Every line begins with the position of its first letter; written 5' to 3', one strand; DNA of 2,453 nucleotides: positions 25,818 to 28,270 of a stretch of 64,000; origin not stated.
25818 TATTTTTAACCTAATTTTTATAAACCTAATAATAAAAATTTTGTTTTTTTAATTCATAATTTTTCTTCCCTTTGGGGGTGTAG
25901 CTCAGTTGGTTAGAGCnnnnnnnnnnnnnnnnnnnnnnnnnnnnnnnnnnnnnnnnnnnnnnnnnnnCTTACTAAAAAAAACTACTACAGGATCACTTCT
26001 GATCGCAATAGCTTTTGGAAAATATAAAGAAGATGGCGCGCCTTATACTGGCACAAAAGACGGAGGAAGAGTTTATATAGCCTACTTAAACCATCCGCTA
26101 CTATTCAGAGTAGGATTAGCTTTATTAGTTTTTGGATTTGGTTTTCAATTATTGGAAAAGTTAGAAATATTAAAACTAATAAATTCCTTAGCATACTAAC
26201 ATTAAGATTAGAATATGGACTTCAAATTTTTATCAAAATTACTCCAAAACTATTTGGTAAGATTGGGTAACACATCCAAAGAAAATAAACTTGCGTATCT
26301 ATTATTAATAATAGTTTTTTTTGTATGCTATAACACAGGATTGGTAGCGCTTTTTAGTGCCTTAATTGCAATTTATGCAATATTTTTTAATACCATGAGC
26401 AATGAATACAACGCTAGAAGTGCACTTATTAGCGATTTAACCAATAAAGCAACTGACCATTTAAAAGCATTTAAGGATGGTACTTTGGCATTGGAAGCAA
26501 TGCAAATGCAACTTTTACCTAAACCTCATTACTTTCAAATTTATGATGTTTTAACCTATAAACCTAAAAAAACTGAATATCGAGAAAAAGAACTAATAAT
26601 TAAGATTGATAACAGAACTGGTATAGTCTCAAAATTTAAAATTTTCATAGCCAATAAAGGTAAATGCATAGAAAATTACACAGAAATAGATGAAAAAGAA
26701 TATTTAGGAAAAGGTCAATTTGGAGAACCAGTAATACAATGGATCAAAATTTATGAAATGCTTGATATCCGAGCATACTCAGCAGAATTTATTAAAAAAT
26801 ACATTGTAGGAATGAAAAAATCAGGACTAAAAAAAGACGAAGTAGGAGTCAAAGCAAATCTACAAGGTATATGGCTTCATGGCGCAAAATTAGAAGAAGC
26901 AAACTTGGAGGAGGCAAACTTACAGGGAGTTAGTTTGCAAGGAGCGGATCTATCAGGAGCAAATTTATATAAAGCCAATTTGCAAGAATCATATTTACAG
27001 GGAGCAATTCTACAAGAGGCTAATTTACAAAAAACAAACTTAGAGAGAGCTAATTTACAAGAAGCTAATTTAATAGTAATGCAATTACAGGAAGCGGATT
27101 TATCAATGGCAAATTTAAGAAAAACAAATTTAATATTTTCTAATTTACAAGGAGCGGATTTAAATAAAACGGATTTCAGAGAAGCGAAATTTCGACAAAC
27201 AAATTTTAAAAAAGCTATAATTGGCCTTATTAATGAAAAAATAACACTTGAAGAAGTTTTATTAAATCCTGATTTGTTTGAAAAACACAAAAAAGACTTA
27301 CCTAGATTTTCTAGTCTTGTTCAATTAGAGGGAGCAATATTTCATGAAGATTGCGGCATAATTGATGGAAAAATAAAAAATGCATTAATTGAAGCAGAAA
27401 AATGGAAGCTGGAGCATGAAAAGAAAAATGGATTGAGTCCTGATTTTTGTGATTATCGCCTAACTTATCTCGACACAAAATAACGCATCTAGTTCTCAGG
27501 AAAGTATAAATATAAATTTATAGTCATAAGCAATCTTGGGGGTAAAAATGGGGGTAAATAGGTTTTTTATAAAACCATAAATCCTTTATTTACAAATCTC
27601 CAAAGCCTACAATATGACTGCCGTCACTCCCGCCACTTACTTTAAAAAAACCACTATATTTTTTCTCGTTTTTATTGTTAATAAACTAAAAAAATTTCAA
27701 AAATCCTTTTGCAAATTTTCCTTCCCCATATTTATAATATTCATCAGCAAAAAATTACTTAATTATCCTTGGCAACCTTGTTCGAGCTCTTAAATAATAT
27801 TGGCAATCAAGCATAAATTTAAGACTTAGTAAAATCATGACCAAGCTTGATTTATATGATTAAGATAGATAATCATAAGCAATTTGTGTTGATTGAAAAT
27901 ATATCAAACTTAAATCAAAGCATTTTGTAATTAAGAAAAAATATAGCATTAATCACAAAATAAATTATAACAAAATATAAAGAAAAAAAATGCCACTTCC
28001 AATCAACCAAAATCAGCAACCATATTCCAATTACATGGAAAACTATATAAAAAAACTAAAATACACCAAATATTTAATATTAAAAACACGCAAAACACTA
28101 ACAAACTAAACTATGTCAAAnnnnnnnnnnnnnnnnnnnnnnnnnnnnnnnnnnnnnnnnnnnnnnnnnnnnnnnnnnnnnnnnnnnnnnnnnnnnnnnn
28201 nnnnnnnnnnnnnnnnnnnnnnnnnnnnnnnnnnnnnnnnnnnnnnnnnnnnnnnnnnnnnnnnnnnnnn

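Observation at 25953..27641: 21-bp duplicate of the tRNA-Asp 3' end brackets a 1.65-kb single-gene insert lacking an integrase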

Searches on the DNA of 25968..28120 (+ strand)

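Call 62: search_rna_families(source=window, start=27440, end=28120, threshold=evalue, max_evalue=10)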
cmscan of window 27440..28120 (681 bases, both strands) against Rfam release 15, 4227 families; matches with E-value up to 10: 5.
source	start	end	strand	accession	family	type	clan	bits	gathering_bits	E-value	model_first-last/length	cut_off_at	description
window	27556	27600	+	RF00032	Histone3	Cis-reg;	-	20.6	34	0.0051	1-46/46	no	Histone 3' UTR stem-loop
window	27673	27784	-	RF00423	SCARNA4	Gene; snRNA; snoRNA; scaRNA;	CL00019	13.3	60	9.1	1-129/129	no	Small Cajal body specific RNA 4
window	27997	28035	-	RF00114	S15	Cis-reg; leader;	CL00121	12.2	39.5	4.2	1-117/117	no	Ribosomal S15 leader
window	27571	27588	-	RF02129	GNAS-AS1_3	Gene; lncRNA;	-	12.2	42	5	1-38/38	no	GNAS antisense RNA 1 conserved region 3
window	27709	27774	-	RF01295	SCARNA7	Gene; snRNA; snoRNA; scaRNA;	-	9.5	65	4.7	1-330/330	no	Small Cajal body-specific RNA 7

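Call 88: search_dna_similar(query=window:25968-28112:+, collection=phages, mode=distant, max_rows=8)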
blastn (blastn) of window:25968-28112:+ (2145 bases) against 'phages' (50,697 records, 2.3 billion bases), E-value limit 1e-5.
Records with a match: 2; places in all: 2; records where one place covers at least 80% of the query: 0.
Best place of each record, by identity: 60-80% 2.
By first word of the organism name: Listeria 2.
By host as written in the record: Listeria monocytogenes 2.
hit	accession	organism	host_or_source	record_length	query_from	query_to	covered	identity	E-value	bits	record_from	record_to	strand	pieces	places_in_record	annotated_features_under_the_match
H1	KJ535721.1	Listeria phage List-36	Listeria monocytogenes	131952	1142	1225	4%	76.2%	8e-6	59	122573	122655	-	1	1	hypothetical protein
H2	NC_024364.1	Listeria phage List-36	Listeria monocytogenes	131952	1142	1225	4%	76.2%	8e-6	59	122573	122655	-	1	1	pentapeptide repeat-containing protein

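Call 89: search_dna_similar(query=window:25968-28112:+, collection=plasmids, mode=distant, max_rows=8)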
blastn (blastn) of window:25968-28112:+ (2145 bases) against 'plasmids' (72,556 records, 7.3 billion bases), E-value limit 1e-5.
No match.

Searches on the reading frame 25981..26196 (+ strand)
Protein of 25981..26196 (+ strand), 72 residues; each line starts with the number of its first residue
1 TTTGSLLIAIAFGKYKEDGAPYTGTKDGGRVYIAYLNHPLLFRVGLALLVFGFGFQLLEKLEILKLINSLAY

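Call 8: search_protein_families(library=pfam, proteins=[window:25981-26196:+], max_evalue=0.01)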
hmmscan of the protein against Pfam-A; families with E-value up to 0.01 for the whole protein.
window:25981-26196:+ (72 aa): 0 families

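Call 9: search_protein_families(library=ncbifam, proteins=[window:25981-26196:+], max_evalue=0.01)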
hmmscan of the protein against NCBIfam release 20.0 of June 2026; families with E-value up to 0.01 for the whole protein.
window:25981-26196:+ (72 aa): 0 families

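Call 24: search_protein_families(library=padloc, proteins=[window:25981-26196:+], max_evalue=0.01)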
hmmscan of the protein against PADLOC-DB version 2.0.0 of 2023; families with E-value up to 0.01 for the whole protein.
window:25981-26196:+ (72 aa): 0 families

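Call 25: search_protein_families(library=phrogs, proteins=[window:25981-26196:+], max_evalue=0.01)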
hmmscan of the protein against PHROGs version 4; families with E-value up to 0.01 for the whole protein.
window:25981-26196:+ (72 aa): 0 families

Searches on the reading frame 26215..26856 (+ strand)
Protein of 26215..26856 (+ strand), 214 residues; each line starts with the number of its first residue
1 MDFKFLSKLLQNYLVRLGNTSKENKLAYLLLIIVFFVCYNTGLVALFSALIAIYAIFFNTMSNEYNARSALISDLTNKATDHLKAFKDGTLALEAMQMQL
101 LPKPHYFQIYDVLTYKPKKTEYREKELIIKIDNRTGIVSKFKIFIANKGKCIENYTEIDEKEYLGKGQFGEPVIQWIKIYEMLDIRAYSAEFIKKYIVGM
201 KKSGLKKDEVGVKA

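Call 75: search_protein_representatives(protein=window:26215-26856:+)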
Query: 214 residues. Proteins with E-value up to 0.001 (for the whole library): 15; up to 1e-10: 11; up to 1e-30: 1. The best 15 are listed.
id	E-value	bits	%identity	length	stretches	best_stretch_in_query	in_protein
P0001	3.4e-94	330.4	100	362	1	61-214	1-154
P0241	1.3e-24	103.3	43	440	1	21-202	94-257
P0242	3.1e-21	92.2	40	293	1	38-205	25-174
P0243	5.4e-21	91.5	40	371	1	44-210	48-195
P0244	2.0e-20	89.6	41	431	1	40-205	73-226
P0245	7.7e-20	87.7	39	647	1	24-206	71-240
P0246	1.8e-14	70.2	42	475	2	44-154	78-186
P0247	3.9e-14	69.1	33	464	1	42-203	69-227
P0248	9.0e-14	67.9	38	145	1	37-123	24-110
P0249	2.7e-13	66.3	37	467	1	12-120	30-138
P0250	5.9e-11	58.7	45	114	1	44-118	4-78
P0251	2.7e-09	53.3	33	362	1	30-178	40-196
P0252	2.9e-09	53.2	33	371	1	44-203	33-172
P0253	1.7e-06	44.1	39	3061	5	44-121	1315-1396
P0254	2.7e-04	37.0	42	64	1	61-115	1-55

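Call 76: search_protein_families(library=pfam, proteins=[P0241, P0242, P0243, P0244, P0245, P0246, P0247, P0249, P0251, P0252], max_evalue=0.001)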
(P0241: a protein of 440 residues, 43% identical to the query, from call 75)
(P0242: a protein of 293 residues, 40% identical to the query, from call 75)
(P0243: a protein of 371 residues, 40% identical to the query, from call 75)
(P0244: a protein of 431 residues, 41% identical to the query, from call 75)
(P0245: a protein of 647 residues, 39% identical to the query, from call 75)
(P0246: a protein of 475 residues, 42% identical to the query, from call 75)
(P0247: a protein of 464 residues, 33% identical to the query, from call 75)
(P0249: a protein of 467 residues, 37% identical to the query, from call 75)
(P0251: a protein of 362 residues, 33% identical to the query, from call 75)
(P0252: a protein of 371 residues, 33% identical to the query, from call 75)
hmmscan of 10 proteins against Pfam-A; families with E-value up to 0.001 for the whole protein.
P0241 (440 aa): 1 family
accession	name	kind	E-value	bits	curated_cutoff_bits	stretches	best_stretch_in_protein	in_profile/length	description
PF00805.28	Pentapeptide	-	2.1e-15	56.4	20.2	2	336-371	5-40/40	Pentapeptide repeats (8 copies)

P0242 (293 aa): 1 family
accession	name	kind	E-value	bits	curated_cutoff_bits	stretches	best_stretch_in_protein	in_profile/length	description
PF00805.28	Pentapeptide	-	1.9e-05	24.6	20.2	1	197-227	1-31/40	Pentapeptide repeats (8 copies)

P0243 (371 aa): 3 families
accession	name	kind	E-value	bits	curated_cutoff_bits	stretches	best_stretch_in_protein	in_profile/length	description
PF00805.28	Pentapeptide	-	4.4e-16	58.6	20.2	2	235-269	4-38/40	Pentapeptide repeats (8 copies)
PF13599.13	Pentapeptide_4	-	3.8e-07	30.5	38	1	244-304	18-78/78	Pentapeptide repeat region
PF13576.12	Pentapeptide_3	-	0.00016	22.2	27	0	265-300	2-39/48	Pentapeptide repeats (9 copies)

P0244 (431 aa): 3 families
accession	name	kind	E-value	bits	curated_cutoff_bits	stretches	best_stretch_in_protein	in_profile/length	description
PF00805.28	Pentapeptide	-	3.4e-19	68.5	20.2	2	309-346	1-38/40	Pentapeptide repeats (8 copies)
PF13599.13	Pentapeptide_4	-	8.8e-12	45.4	38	2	324-370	11-57/78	Pentapeptide repeat region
PF13576.12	Pentapeptide_3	-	1.5e-06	28.7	27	0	327-363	2-41/48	Pentapeptide repeats (9 copies)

P0245 (647 aa): 3 families
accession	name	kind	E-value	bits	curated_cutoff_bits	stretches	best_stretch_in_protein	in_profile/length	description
PF00805.28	Pentapeptide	-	1.6e-22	79.1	20.2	2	329-366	1-38/40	Pentapeptide repeats (8 copies)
PF13599.13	Pentapeptide_4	-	7.8e-16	58.4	38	2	321-386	3-68/78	Pentapeptide repeat region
PF25296.1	Decapeptide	-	0.00016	21.9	45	0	299-352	15-68/74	Decapeptide repeat region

P0246 (475 aa): 3 families
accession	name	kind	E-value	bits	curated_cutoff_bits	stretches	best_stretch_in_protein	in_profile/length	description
PF00805.28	Pentapeptide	-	1.8e-18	66.2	20.2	3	276-314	1-39/40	Pentapeptide repeats (8 copies)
PF13599.13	Pentapeptide_4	-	3.8e-12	46.5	38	2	252-318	12-78/78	Pentapeptide repeat region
PF13576.12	Pentapeptide_3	-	2.3e-08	34.5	27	0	284-322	2-43/48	Pentapeptide repeats (9 copies)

P0247 (464 aa): 3 families
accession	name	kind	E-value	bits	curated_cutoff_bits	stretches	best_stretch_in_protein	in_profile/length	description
PF00805.28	Pentapeptide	-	2.3e-17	62.6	20.2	2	328-360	7-39/40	Pentapeptide repeats (8 copies)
PF13599.13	Pentapeptide_4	-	7e-15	55.3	38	2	333-408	2-77/78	Pentapeptide repeat region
PF13576.12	Pentapeptide_3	-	8.4e-06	26.4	27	0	369-403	12-48/48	Pentapeptide repeats (9 copies)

P0249 (467 aa): 3 families
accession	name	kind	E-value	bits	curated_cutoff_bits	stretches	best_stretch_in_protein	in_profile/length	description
PF00805.28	Pentapeptide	-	1.3e-19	69.8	20.2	3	297-336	1-40/40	Pentapeptide repeats (8 copies)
PF13599.13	Pentapeptide_4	-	1.4e-13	51.1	38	2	328-396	7-75/78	Pentapeptide repeat region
PF13576.12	Pentapeptide_3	-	2.7e-08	34.4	27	0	329-362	1-36/48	Pentapeptide repeats (9 copies)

P0251 (362 aa): 2 families
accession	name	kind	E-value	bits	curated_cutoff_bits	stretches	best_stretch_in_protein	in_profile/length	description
PF00805.28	Pentapeptide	-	1.8e-27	94.9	20.2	3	282-319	1-38/40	Pentapeptide repeats (8 copies)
PF13599.13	Pentapeptide_4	-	4.1e-08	33.6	38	1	255-320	9-74/78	Pentapeptide repeat region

P0252 (371 aa): 4 families
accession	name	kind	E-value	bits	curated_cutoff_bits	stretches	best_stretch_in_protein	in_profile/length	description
PF00805.28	Pentapeptide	-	8e-32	108.9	20.2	5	206-238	1-33/40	Pentapeptide repeats (8 copies)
PF13599.13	Pentapeptide_4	-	7.4e-23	80.8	38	2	218-293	3-78/78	Pentapeptide repeat region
PF13576.12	Pentapeptide_3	-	4.8e-21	75.1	27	3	199-236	2-42/48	Pentapeptide repeats (9 copies)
PF25296.1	Decapeptide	-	1.5e-05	25.3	45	1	187-243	16-72/74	Decapeptide repeat region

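Call 79: find_encoding_contigs(protein=P0241, flank=8000, max_places=3)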
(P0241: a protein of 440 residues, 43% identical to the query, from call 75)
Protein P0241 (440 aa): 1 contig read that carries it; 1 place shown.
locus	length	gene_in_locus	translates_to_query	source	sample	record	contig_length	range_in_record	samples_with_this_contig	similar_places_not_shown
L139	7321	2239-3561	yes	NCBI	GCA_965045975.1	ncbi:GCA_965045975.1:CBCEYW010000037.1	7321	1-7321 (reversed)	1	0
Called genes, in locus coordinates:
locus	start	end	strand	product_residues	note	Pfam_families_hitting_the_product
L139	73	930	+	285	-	PF02511:Thy1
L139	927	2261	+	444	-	PF00875:DNA_photolyase, PF03441:FAD_binding_7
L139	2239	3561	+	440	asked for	PF00805:Pentapeptide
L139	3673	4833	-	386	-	-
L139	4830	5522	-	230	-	PF01578:Cytochrom_C_asm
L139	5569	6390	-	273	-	PF01297:ZnuA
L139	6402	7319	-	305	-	?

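Call 80: find_encoding_contigs(protein=P0245, flank=8000, max_places=3)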
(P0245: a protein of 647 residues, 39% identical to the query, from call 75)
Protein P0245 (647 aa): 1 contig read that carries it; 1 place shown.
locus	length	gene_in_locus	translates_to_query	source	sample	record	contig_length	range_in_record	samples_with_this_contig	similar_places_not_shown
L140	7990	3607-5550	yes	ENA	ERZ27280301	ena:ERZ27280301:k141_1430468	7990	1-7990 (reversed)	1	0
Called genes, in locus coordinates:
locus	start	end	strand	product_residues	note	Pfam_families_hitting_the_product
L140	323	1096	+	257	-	PF04542:Sigma70_r2, PF04545:Sigma70_r4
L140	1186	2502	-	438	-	PF00675:Peptidase_M16, PF05193:Peptidase_M16_C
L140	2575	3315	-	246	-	PF13181:TPR_8 (faint), PF07719:TPR_2 (faint), PF13424:TPR_12 (faint), PF00515:TPR_1 (faint), PF13374:TPR_10 (faint), PF13414:TPR_11 (faint)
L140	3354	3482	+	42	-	-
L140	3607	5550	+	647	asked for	PF13599:Pentapeptide_4 (weak), PF00805:Pentapeptide (weak)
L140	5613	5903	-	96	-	PF13146:TRL (weak)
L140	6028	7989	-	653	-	?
